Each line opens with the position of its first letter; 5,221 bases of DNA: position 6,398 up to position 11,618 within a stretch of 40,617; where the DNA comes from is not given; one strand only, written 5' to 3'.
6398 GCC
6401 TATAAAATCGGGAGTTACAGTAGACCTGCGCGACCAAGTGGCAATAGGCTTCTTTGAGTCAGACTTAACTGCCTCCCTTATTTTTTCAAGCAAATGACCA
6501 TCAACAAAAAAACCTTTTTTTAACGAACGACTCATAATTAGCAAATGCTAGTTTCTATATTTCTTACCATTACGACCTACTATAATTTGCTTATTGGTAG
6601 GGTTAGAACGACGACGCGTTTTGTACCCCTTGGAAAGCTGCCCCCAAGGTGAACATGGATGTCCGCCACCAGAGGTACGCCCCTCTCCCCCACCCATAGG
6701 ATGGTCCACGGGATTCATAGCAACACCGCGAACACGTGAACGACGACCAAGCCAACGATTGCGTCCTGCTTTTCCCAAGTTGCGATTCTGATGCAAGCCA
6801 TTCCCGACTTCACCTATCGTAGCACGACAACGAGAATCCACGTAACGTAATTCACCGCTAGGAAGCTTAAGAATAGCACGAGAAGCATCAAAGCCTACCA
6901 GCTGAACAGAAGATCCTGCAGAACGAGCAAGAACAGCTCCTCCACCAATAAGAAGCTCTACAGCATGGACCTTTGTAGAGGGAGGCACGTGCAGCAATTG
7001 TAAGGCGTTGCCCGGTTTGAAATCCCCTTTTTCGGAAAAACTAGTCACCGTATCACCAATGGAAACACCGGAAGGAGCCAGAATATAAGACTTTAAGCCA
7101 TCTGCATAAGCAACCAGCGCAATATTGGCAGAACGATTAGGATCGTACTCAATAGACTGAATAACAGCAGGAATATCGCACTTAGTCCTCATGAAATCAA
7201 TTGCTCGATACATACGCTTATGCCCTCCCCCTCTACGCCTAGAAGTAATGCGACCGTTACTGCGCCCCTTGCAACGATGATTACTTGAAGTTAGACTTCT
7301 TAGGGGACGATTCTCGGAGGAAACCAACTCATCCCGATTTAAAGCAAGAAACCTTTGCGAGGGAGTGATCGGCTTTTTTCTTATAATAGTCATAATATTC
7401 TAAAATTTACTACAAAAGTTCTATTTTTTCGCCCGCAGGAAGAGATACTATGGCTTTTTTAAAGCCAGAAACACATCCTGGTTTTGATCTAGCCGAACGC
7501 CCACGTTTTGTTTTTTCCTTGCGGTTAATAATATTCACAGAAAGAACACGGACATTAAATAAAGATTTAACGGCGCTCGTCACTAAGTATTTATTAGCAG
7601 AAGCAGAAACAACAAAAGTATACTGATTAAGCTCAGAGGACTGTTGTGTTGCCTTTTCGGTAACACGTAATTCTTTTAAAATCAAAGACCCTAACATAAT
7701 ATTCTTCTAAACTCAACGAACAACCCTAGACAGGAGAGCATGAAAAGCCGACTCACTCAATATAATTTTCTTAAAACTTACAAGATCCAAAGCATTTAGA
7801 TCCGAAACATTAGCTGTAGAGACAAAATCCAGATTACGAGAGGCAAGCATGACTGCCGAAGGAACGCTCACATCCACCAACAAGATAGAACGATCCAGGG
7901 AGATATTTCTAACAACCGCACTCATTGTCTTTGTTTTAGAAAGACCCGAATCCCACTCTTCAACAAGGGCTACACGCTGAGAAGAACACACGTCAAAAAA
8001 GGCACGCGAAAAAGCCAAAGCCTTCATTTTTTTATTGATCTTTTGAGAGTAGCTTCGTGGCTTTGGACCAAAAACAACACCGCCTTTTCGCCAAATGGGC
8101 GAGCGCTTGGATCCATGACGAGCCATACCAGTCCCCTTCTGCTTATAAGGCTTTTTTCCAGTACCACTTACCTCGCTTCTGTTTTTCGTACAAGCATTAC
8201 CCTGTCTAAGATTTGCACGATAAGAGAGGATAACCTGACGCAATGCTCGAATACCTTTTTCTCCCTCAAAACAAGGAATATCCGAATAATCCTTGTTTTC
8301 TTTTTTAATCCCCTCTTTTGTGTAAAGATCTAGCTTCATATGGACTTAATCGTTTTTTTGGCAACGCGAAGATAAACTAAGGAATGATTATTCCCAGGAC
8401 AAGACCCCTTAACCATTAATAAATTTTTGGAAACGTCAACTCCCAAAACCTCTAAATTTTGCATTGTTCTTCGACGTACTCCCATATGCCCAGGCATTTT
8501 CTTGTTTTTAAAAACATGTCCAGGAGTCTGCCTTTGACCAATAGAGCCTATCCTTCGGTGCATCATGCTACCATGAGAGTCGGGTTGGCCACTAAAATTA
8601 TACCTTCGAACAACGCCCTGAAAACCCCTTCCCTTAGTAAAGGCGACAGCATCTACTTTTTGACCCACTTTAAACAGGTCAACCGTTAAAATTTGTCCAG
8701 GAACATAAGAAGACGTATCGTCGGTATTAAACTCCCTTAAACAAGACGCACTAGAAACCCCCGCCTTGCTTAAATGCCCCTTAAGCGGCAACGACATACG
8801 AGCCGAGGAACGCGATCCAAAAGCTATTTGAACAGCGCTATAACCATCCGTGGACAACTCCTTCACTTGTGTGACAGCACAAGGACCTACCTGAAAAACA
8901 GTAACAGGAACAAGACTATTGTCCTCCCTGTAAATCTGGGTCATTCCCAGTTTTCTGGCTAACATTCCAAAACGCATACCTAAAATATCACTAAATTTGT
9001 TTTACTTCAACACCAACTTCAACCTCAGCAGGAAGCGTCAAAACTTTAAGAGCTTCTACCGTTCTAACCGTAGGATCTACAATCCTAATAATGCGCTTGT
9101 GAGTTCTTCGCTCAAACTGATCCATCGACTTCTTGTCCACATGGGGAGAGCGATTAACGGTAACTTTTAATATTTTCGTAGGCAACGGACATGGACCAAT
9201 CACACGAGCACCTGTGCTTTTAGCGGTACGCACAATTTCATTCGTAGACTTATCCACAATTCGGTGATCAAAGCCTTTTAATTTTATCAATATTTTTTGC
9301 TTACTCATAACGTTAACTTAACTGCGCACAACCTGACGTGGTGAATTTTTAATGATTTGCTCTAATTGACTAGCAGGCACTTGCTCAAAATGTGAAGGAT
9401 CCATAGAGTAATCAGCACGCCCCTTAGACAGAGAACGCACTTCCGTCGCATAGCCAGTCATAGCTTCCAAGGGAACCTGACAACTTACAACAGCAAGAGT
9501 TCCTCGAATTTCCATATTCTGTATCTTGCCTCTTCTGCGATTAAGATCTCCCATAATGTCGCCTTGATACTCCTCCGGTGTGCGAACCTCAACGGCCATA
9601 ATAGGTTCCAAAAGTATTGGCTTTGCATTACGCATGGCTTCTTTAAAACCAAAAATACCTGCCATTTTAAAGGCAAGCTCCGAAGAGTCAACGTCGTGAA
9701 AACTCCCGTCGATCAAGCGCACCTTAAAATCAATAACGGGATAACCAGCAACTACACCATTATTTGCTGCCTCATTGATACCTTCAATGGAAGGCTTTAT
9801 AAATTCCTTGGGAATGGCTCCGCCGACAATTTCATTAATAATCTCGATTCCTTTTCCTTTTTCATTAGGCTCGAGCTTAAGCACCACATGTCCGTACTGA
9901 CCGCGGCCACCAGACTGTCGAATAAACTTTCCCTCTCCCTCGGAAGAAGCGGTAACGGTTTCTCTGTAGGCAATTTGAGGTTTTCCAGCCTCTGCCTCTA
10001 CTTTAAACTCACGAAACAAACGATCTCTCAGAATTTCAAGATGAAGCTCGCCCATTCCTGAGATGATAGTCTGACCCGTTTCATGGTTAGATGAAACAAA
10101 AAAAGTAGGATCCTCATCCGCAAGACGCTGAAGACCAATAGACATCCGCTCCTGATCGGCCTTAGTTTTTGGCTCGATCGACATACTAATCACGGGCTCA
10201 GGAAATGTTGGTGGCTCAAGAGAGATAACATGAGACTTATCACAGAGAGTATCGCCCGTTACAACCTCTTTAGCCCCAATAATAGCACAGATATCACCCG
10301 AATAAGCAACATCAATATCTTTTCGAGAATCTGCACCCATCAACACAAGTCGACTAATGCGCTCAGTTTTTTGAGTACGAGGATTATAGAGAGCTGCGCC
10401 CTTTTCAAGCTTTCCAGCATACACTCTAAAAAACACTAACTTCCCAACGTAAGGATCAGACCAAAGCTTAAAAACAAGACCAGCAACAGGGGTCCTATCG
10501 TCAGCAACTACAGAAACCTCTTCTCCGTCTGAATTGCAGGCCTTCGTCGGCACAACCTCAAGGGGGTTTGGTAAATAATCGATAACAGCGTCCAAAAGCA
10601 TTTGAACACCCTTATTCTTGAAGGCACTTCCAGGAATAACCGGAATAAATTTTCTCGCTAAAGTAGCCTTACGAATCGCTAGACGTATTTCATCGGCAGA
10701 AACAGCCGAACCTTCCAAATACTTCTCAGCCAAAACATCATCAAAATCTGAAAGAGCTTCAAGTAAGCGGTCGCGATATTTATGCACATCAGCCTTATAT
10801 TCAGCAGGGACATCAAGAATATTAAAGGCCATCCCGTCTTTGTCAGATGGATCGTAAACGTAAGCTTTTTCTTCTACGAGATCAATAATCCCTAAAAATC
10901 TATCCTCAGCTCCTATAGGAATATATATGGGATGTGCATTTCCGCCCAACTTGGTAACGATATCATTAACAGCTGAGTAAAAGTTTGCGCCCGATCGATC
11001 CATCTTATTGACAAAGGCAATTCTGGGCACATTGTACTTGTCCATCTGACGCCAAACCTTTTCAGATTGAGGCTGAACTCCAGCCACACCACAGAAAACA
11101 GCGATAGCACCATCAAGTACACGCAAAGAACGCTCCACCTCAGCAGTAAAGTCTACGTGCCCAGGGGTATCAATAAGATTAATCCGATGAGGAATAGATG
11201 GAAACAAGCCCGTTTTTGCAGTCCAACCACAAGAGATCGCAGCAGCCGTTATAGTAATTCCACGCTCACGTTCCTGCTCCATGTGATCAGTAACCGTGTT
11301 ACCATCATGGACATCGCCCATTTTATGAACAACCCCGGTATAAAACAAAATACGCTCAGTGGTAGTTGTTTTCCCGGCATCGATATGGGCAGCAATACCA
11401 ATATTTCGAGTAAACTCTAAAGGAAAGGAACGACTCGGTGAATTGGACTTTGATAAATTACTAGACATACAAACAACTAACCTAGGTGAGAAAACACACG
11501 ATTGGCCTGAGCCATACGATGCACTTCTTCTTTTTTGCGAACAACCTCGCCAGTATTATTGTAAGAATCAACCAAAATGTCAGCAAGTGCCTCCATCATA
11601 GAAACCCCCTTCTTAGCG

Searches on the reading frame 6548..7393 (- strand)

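Call 81: search_protein_families(library=pfam, proteins=[window:6548-7393:-], max_evalue=0.00001)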
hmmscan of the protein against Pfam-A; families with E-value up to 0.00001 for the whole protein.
window:6548-7393:- (281 aa): 2 families
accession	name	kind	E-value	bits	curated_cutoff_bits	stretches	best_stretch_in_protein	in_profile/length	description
PF03947.24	Ribosomal_L2_C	-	5.7e-50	169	33.7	1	126-251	1-126/126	Ribosomal Proteins L2, C-terminal domain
PF00181.30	Ribosomal_L2_N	-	8.3e-33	112.7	23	1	43-118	1-77/77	Ribosomal Proteins L2, RNA binding N-terminal domain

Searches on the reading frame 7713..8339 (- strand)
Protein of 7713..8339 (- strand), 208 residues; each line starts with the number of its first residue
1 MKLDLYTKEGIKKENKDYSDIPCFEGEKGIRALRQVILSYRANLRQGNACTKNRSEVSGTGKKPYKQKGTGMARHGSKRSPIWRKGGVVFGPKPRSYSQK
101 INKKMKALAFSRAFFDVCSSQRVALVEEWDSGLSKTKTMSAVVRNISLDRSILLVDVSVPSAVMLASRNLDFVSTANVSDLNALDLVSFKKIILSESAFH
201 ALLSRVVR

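Call 81: search_protein_families(library=pfam, proteins=[window:7713-8339:-], max_evalue=0.00001)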
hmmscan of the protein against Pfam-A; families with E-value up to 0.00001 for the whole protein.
window:7713-8339:- (208 aa): 1 family
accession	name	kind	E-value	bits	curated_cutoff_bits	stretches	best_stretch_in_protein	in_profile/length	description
PF00573.27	Ribosomal_L4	-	1.7e-56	191.3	25.8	1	29-202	13-187/190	Ribosomal protein L4/L1 family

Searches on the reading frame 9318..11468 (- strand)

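Call 81: search_protein_families(library=pfam, proteins=[window:9318-11468:-], max_evalue=0.00001)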
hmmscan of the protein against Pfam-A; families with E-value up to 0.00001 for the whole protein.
window:9318-11468:- (716 aa): 7 families
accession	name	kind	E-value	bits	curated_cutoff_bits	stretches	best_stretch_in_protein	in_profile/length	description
PF00009.33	GTP_EFTU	-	1.9e-61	207.4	26.5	1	20-301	3-188/188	Elongation factor Tu GTP binding domain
PF03764.24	EFG_IV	-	2.1e-42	144.2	24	1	497-616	1-121/121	Elongation factor G, domain IV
PF14492.12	EFG_III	-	7.8e-32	109.6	27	1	422-495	1-74/75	Elongation Factor G, domain III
PF00679.30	EFG_C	-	1.6e-28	99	27.9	1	619-704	2-88/89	Elongation factor G C-terminus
PF22042.2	EF-G_D2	-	2.8e-16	59.9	27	1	327-410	1-83/84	Elongation factor G domain 2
PF03144.31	GTP_EFTU_D2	-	7.9e-16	58.7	30.3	1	342-409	1-73/73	Elongation factor Tu domain 2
PF16658.11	RF3_C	-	1.2e-06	28.8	40.1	1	425-510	9-94/132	Class II release factor RF3, C-terminal domain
